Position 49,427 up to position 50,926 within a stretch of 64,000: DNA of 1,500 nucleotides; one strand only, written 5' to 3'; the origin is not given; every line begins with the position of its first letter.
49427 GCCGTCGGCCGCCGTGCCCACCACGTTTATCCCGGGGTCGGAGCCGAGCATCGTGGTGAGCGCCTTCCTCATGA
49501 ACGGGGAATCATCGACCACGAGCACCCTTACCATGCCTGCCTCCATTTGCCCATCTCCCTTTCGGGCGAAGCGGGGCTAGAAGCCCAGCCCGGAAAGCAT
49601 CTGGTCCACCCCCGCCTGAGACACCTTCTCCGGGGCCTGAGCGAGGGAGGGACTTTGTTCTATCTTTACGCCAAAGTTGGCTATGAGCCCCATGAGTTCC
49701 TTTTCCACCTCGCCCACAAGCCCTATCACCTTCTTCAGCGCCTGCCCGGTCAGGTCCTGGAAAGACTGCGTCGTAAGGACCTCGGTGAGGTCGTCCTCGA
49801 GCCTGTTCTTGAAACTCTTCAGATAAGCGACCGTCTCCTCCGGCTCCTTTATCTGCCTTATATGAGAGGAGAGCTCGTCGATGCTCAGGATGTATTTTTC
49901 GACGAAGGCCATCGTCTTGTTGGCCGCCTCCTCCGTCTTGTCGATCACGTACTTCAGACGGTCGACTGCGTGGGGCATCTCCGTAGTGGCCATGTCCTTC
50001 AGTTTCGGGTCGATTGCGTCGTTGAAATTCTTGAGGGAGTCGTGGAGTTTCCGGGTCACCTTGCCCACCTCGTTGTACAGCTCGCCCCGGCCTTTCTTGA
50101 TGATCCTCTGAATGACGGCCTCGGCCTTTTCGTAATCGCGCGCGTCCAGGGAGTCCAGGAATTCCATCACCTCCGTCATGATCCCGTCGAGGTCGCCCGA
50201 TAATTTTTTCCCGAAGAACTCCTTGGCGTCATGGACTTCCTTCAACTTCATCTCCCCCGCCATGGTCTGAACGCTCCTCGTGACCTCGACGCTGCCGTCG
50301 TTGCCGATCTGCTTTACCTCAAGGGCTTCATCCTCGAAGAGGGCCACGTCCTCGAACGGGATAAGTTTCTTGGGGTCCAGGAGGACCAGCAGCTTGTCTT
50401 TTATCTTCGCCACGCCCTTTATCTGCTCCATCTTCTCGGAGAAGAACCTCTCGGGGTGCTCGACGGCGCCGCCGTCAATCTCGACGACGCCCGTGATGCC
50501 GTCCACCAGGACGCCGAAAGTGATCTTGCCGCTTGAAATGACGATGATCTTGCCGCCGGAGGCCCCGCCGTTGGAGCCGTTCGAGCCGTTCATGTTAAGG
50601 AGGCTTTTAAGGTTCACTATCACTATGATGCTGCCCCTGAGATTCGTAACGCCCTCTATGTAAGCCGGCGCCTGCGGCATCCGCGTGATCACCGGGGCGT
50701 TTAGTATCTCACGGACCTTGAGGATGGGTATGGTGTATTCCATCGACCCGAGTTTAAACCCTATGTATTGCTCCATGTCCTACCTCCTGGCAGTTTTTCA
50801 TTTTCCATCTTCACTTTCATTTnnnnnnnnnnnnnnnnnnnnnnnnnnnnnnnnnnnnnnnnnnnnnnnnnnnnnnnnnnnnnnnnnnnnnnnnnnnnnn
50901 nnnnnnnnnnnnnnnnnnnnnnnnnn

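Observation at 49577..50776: CheW-CheZ fusion: the only CheW adaptor in the cluster is covalently joined to the CheY-P phosphatase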

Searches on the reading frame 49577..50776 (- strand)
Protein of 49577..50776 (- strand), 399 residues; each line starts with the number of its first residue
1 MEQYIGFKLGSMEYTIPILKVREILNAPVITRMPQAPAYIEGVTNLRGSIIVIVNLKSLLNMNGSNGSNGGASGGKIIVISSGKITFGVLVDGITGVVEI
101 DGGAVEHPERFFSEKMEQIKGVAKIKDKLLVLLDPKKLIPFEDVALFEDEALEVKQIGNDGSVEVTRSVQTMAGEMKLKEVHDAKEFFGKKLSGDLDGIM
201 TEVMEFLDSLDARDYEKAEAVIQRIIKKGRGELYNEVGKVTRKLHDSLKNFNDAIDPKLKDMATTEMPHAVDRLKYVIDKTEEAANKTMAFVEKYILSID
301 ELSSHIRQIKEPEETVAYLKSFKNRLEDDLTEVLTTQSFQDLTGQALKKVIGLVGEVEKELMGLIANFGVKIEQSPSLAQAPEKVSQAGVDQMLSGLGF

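Call 3: search_protein_families(library=pfam, proteins=[window:49577-50776:-], max_evalue=1)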
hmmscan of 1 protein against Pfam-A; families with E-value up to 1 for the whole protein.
window:49577-50776:- (399 aa): 11 families
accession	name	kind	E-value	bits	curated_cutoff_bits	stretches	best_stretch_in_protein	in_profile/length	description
PF04344.18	CheZ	-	2.7e-34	119.3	30.7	2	232-311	2-78/203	Chemotaxis phosphatase, CheZ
PF01584.24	CheW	-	1.7e-30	105.9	23.5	1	3-139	1-134/138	CheW-like domain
PF07464.16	ApoLp-III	-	0.021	15.4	36.3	1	222-292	23-92/146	Apolipophorin-III precursor (apoLp-III)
PF07501.17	G5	-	0.03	15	23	0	145-181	21-56/75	G5 domain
PF13747.11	DUF4164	-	0.038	14.9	27.2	0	279-332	4-57/89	Domain of unknown function (DUF4164)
PF10157.14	BORCS6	-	0.044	14.4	35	1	235-322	10-96/101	BLOC-1-related complex sub-unit 6 C-terminal helix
PF04799.18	Fzo_mitofusin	-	0.082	12.8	27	0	265-324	97-157/161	fzo-like conserved region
PF16440.10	DUF5037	-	0.097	12.8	25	1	161-238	140-210/247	Domain of unknown function (DUF5037)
PF25340.1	BCD_RFX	-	0.1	12.5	24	0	300-374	33-107/270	RFX BCD domain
PF07952.17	Toxin_trans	-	0.18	11.4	25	1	205-299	145-243/323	Clostridium neurotoxin, Translocation domain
PF18151.6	DUF5601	-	0.19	12.3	23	0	310-363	15-62/65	Domain of unknown function (DUF5601)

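Call 4: search_protein_families(library=ncbifam, proteins=[window:49577-50776:-], max_evalue=1)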
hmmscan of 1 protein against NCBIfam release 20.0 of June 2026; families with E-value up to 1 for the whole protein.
window:49577-50776:- (399 aa): 2 families
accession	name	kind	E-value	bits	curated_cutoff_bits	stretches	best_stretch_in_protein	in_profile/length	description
NF008368.0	PRK11166.1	equivalog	1.4e-20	74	257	2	223-308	9-91/217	protein phosphatase CheZ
NF007903.0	PRK10612.1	equivalog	1.6e-20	73.5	260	1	3-151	18-163/167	chemotaxis protein CheW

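Call 8: find_homologous_proteins(query=window:49577-50776:-, max_evalue=0.00001)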
Query window:49577-50776:- (399 aa): 818 proteins with E <= 0.00001 among 8000 candidates; the best 120 are listed.
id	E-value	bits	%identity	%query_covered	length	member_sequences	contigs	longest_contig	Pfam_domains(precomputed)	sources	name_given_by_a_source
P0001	3.3e-250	847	99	100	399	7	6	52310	PF01584.25,PF04344.19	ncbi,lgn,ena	-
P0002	4.5e-230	781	91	100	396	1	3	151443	PF01584.25,PF04344.19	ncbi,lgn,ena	-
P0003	2.1e-205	700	80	100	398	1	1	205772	PF01584.25,PF04344.19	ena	-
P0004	6.0e-197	672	78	100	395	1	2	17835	PF01584.25,PF04344.19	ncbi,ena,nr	ncbi:MAG: protein phosphatase CheZ [Nitrospiraceae bacterium]|nr:protein phosphatase CheZ [Nitrospir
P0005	3.5e-193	660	78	100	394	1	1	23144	PF01584.25,PF04344.19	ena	-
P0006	5.2e-185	633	75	100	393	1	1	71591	PF01584.25,PF04344.19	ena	-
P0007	1.6e-184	631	76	100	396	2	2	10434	PF01584.25,PF04344.19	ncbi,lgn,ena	-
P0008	1.1e-181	622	74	100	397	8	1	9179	PF01584.25,PF04344.19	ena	-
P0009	2.8e-178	611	73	100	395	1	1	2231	PF01584.25,PF04344.19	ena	-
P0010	1.0e-164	566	68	99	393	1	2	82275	PF01584.25,PF04344.19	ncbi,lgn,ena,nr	ncbi:MAG: protein phosphatase CheZ [Nitrospiraceae bacterium]|nr:protein phosphatase CheZ [Nitrospir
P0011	2.5e-156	538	63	100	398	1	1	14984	PF01584.25,PF04344.19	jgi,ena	-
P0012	2.6e-154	532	62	100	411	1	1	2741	PF01584.25,PF04344.19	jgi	jgi:chemotaxis protein CheZ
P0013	3.5e-154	531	63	100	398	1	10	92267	PF01584.25,PF04344.19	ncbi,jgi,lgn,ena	ncbi:MAG: protein phosphatase CheZ [Thermodesulfovibrionales bacterium]|jgi:chemotaxis protein CheZ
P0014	9.0e-154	530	62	100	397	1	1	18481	PF01584.25,PF04344.19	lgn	-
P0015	2.1e-153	529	61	100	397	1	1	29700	PF01584.25,PF04344.19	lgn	-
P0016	6.5e-153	527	62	100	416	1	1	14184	PF01584.25,PF04344.19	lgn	-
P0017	1.6e-152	526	63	100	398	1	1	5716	PF01584.25,PF04344.19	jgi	jgi:chemotaxis protein CheZ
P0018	3.5e-151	522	61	100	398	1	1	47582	PF01584.25,PF04344.19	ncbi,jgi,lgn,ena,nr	ncbi:MAG TPA: protein phosphatase CheZ [Thermodesulfovibrionales bacterium]|nr:protein phosphatase C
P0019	2.1e-150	519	62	100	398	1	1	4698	PF01584.25,PF04344.19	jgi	jgi:chemotaxis protein CheZ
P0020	2.5e-149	515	60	100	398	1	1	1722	PF01584.25,PF04344.19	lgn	-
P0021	2.6e-149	515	60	100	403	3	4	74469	PF01584.25,PF04344.19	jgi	jgi:chemotaxis protein CheZ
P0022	9.7e-149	513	60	100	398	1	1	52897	PF01584.25,PF04344.19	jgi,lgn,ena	-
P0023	8.3e-148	510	60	99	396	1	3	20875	PF01584.25,PF04344.19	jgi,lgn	jgi:chemotaxis signal transduction protein/chemotaxis regulatin CheY-phosphate phosphatase CheZ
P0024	1.5e-147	510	60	100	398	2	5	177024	PF01584.25,PF04344.19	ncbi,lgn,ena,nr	ncbi:MAG: protein phosphatase CheZ [Nitrospiraceae bacterium]|nr:protein phosphatase CheZ [Nitrospir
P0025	3.7e-147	508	60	99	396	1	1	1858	PF01584.25,PF04344.19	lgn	-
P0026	5.2e-147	508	59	100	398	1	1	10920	PF01584.25,PF04344.19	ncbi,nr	ncbi:MAG: hypothetical protein C0402_16560 [Thermodesulfovibrio sp.]|nr:hypothetical protein [Thermo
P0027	8.5e-147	507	59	100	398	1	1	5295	PF01584.25,PF04344.19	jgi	jgi:chemotaxis signal transduction protein/chemotaxis regulatin CheY-phosphate phosphatase CheZ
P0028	1.2e-146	507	60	100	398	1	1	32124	PF01584.25,PF04344.19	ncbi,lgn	ncbi:MAG: protein phosphatase CheZ [Thermodesulfovibrionales bacterium]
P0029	6.7e-146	504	60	100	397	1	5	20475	PF01584.25,PF04344.19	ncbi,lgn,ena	-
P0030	2.6e-145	502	59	100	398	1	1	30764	PF01584.25,PF04344.19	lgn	-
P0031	3.0e-145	502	59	99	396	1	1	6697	PF01584.25,PF04344.19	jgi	jgi:chemotaxis signal transduction protein/chemotaxis regulatin CheY-phosphate phosphatase CheZ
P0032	4.0e-144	498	58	100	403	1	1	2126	PF01584.25,PF04344.19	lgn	-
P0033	8.5e-144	497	58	99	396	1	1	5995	PF01584.25,PF04344.19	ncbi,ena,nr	ncbi:MAG TPA: protein phosphatase CheZ [Thermodesulfovibrionales bacterium]|nr:protein phosphatase C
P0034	1.1e-143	497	60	99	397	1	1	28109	PF01584.25,PF04344.19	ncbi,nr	ncbi:MAG: protein phosphatase CheZ [Thermodesulfovibrionales bacterium]|nr:protein phosphatase CheZ 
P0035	2.5e-143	496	59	100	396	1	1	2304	PF01584.25,PF04344.19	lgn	-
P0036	3.2e-143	495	59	100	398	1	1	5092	PF01584.25,PF04344.19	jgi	jgi:chemotaxis signal transduction protein/chemotaxis regulatin CheY-phosphate phosphatase CheZ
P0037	3.4e-143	495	59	100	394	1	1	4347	PF01584.25,PF04344.19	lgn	-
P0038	8.9e-143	494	58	99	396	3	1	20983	PF01584.25,PF04344.19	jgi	jgi:chemotaxis signal transduction protein/chemotaxis regulatin CheY-phosphate phosphatase CheZ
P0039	8.9e-143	494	58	100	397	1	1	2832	PF01584.25,PF04344.19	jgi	-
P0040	9.3e-143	494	59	99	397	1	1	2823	PF01584.25,PF04344.19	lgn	-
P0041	1.3e-142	493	60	100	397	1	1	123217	PF01584.25,PF04344.19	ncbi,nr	ncbi:MAG: protein phosphatase CheZ [Nitrospirae bacterium]|nr:protein phosphatase CheZ [Nitrospirota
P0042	1.4e-142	493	56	100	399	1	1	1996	PF01584.25,PF04344.19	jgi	jgi:chemotaxis signal transduction protein/chemotaxis regulatin CheY-phosphate phosphatase CheZ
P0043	2.2e-142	493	59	100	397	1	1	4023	PF01584.25,PF04344.19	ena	-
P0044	2.3e-142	492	59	100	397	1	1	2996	PF01584.25,PF04344.19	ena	-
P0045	3.4e-142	492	59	100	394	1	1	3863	PF01584.25,PF04344.19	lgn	-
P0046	3.7e-142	492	58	99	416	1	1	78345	PF01584.25,PF04344.19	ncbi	ncbi:MAG: protein phosphatase CheZ [Nitrospirota bacterium]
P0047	5.3e-142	491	58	100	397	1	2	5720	PF01584.25,PF04344.19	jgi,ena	jgi:chemotaxis protein CheZ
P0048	6.0e-142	491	58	99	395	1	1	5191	PF01584.25,PF04344.19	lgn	-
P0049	6.2e-142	491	59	99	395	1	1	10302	PF01584.25,PF04344.19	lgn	-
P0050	6.9e-142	491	59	100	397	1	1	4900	PF01584.25,PF04344.19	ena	-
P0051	8.1e-142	491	59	100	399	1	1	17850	PF01584.25,PF04344.19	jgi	-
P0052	1.1e-141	490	58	100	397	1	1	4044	PF01584.25,PF04344.19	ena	-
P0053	1.4e-141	490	59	99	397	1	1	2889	PF01584.25,PF04344.19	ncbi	ncbi:MAG: protein phosphatase CheZ [Thermodesulfovibrionales bacterium]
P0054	1.5e-141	490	58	100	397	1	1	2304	PF01584.25,PF04344.19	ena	-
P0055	1.5e-141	490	59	99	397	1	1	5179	PF01584.25,PF04344.19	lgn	-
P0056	1.6e-141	490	59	100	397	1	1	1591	PF01584.25,PF04344.19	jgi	jgi:chemotaxis protein CheZ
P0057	2.2e-141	489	58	100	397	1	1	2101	PF01584.25,PF04344.19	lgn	-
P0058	2.3e-141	489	59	99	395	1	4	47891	PF01584.25,PF04344.19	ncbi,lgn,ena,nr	ncbi:MAG: protein phosphatase CheZ [Nitrospirae bacterium]|nr:protein phosphatase CheZ [Nitrospirota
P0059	2.6e-141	489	58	100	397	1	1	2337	PF01584.25,PF04344.19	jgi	-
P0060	3.3e-141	489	58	99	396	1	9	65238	PF01584.25,PF04344.19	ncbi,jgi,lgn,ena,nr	ncbi:MAG TPA: hypothetical protein DHV16_01005 [Nitrospiraceae bacterium]|nr:MAG: hypothetical prote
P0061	3.4e-141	489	57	99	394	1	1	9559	PF01584.25,PF04344.19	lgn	-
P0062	3.7e-141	489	59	100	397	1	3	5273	PF01584.25,PF04344.19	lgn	-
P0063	6.3e-141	488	59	100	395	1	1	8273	PF01584.25,PF04344.19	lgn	-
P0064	6.5e-141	488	58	99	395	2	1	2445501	PF01584.25,PF04344.19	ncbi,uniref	ncbi:hypothetical protein A45J_2234 [hot springs metagenome]|uniref:CheW-like domain-containing prot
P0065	7.0e-141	488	57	99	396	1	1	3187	PF01584.25,PF04344.19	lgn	-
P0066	7.8e-141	488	59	100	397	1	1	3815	PF01584.25,PF04344.19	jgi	jgi:chemotaxis protein CheZ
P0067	8.9e-141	487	58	100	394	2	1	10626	PF01584.25,PF04344.19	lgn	-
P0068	9.8e-141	487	60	100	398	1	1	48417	PF01584.25,PF04344.19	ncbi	-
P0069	1.2e-140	487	59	100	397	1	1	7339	PF01584.25,PF04344.19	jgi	jgi:chemotaxis signal transduction protein/chemotaxis regulatin CheY-phosphate phosphatase CheZ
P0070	1.8e-140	486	60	100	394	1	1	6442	PF01584.25,PF04344.19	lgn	-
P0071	2.0e-140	486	58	99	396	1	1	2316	PF01584.25,PF04344.19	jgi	-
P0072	2.4e-140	486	57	99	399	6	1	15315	PF01584.25,PF04344.19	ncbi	-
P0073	2.6e-140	486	58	99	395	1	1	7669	PF01584.25,PF04344.19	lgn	-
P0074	2.9e-140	486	57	99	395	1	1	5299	PF01584.25,PF04344.19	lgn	-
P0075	3.5e-140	485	58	100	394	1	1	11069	PF01584.25,PF04344.19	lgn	-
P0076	4.6e-140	485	57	100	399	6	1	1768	PF01584.25,PF04344.19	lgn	-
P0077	8.6e-140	484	58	100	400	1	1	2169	PF01584.25,PF04344.19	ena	-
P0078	1.1e-139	484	58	100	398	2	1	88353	PF01584.25,PF04344.19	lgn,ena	-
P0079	1.7e-139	483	59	100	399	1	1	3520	PF01584.25,PF04344.19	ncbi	-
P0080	1.8e-139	483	57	99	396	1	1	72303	PF01584.25,PF04344.19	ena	-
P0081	2.2e-139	483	58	100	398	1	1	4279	PF01584.25,PF04344.19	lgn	-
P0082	2.2e-139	483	57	99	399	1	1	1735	PF01584.25,PF04344.19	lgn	-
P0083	2.3e-139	483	58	99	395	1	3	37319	PF01584.25,PF04344.19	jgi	jgi:chemotaxis protein CheZ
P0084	3.1e-139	482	59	100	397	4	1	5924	PF01584.25,PF04344.19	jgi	-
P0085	3.4e-139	482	55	99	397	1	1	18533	PF01584.25,PF04344.19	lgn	-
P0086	5.0e-139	482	57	99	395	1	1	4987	PF01584.25,PF04344.19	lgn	-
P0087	6.3e-139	481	58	100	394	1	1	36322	PF01584.25,PF04344.19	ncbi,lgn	ncbi:MAG: protein phosphatase CheZ [Thermodesulfovibrionales bacterium]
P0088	7.8e-139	481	56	99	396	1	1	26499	PF01584.25,PF04344.19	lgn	-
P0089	1.0e-138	481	59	99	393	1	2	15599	PF01584.25,PF04344.19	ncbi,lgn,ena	-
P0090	1.7e-138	480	58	100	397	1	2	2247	PF01584.25,PF04344.19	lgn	-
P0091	1.8e-138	480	57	100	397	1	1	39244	PF01584.25,PF04344.19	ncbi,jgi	jgi:chemotaxis protein CheZ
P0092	1.9e-138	480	58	99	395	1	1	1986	PF01584.25,PF04344.19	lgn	-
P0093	2.1e-138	480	56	100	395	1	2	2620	PF01584.25,PF04344.19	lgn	-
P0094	2.4e-138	479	57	100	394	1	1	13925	PF01584.25,PF04344.19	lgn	-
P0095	2.9e-138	479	57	100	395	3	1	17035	PF01584.25,PF04344.19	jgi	-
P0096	3.2e-138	479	57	100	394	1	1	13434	PF01584.25,PF04344.19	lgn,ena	-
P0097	3.8e-138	479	58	99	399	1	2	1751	PF01584.25,PF04344.19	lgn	-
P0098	4.0e-138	479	56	100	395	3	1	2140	PF01584.25,PF04344.19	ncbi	-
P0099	5.3e-138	478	58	100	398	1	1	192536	PF01584.25,PF04344.19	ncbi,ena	-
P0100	5.4e-138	478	56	99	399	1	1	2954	PF01584.25,PF04344.19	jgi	jgi:chemotaxis signal transduction protein/chemotaxis regulatin CheY-phosphate phosphatase CheZ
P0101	6.1e-138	478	57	100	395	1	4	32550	PF01584.25,PF04344.19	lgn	-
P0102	7.5e-138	478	57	100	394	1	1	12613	PF01584.25,PF04344.19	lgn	-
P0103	1.1e-137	477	57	98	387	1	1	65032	PF01584.25,PF04344.19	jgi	jgi:chemotaxis protein CheZ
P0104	1.3e-137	477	56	99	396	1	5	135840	PF01584.25,PF04344.19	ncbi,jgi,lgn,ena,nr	ncbi:MAG: protein phosphatase CheZ [Nitrospirae bacterium]|jgi:chemotaxis protein CheZ|nr:protein ph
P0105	2.5e-137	476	57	100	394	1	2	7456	PF01584.25,PF04344.19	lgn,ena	-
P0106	2.6e-137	476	56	100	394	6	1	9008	PF01584.25,PF04344.19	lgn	-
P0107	2.9e-137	476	60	99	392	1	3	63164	PF01584.25,PF04344.19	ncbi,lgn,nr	ncbi:MAG: protein phosphatase CheZ [Nitrospirae bacterium]|nr:protein phosphatase CheZ [Nitrospirota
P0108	3.7e-137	475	60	99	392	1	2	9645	PF01584.25,PF04344.19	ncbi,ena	-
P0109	6.6e-137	475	57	100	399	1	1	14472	PF01584.25,PF04344.19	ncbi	-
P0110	7.0e-137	474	56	99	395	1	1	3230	PF01584.25,PF04344.19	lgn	-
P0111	7.3e-137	474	55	99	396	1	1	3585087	PF01584.25,PF04344.19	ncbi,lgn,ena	-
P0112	7.9e-137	474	57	98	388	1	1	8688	PF01584.25,PF04344.19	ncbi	-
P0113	9.6e-137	474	59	99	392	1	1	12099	PF01584.25,PF04344.19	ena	-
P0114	1.0e-136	474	59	99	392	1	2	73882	PF01584.25,PF04344.19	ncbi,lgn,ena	-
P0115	1.0e-136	474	57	99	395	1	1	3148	PF01584.25,PF04344.19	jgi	jgi:chemotaxis protein CheZ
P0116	1.2e-136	474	56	100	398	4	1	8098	PF01584.25,PF04344.19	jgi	jgi:chemotaxis signal transduction protein/chemotaxis regulatin CheY-phosphate phosphatase CheZ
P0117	1.4e-136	474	59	99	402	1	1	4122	PF01584.25,PF04344.19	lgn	-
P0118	1.9e-136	473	56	100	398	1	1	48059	PF01584.25,PF04344.19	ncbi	-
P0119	2.2e-136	473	57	99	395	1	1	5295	PF01584.25,PF04344.19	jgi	jgi:chemotaxis protein CheZ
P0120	2.2e-136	473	58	99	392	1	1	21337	PF01584.25,PF04344.19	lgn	-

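Call 21: search_solved_structures(query=window:49577-50776:-, max_evalue=0.01, show_alignments=4)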
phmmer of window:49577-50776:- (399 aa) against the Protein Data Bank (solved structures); distinct sequences matched with E-value up to 0.01: 7.
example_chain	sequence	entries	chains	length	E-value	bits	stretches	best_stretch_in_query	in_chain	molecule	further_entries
2ho9_A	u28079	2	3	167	1.1e-19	74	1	3-154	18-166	Chemotaxis protein cheW | CheW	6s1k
8c5v_E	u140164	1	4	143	8.7e-18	67.8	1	3-145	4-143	Chemotaxis protein CheW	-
2qdl_A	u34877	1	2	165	1.1e-14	57.5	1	4-134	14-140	Chemotaxis signal transduction protein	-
1kmi_Z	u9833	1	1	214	1.9e-10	43.6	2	327-370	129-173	Chemotaxis protein cheZ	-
3ja6_A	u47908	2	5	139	1.8e-08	37.2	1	5-139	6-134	Chemotaxis protein CheW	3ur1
1k0s_A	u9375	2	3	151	1.8e-08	37.1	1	5-140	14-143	CHEMOTAXIS PROTEIN CHEW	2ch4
4jpb_W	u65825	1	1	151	2.2e-08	36.8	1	5-139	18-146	Chemotaxis protein CheW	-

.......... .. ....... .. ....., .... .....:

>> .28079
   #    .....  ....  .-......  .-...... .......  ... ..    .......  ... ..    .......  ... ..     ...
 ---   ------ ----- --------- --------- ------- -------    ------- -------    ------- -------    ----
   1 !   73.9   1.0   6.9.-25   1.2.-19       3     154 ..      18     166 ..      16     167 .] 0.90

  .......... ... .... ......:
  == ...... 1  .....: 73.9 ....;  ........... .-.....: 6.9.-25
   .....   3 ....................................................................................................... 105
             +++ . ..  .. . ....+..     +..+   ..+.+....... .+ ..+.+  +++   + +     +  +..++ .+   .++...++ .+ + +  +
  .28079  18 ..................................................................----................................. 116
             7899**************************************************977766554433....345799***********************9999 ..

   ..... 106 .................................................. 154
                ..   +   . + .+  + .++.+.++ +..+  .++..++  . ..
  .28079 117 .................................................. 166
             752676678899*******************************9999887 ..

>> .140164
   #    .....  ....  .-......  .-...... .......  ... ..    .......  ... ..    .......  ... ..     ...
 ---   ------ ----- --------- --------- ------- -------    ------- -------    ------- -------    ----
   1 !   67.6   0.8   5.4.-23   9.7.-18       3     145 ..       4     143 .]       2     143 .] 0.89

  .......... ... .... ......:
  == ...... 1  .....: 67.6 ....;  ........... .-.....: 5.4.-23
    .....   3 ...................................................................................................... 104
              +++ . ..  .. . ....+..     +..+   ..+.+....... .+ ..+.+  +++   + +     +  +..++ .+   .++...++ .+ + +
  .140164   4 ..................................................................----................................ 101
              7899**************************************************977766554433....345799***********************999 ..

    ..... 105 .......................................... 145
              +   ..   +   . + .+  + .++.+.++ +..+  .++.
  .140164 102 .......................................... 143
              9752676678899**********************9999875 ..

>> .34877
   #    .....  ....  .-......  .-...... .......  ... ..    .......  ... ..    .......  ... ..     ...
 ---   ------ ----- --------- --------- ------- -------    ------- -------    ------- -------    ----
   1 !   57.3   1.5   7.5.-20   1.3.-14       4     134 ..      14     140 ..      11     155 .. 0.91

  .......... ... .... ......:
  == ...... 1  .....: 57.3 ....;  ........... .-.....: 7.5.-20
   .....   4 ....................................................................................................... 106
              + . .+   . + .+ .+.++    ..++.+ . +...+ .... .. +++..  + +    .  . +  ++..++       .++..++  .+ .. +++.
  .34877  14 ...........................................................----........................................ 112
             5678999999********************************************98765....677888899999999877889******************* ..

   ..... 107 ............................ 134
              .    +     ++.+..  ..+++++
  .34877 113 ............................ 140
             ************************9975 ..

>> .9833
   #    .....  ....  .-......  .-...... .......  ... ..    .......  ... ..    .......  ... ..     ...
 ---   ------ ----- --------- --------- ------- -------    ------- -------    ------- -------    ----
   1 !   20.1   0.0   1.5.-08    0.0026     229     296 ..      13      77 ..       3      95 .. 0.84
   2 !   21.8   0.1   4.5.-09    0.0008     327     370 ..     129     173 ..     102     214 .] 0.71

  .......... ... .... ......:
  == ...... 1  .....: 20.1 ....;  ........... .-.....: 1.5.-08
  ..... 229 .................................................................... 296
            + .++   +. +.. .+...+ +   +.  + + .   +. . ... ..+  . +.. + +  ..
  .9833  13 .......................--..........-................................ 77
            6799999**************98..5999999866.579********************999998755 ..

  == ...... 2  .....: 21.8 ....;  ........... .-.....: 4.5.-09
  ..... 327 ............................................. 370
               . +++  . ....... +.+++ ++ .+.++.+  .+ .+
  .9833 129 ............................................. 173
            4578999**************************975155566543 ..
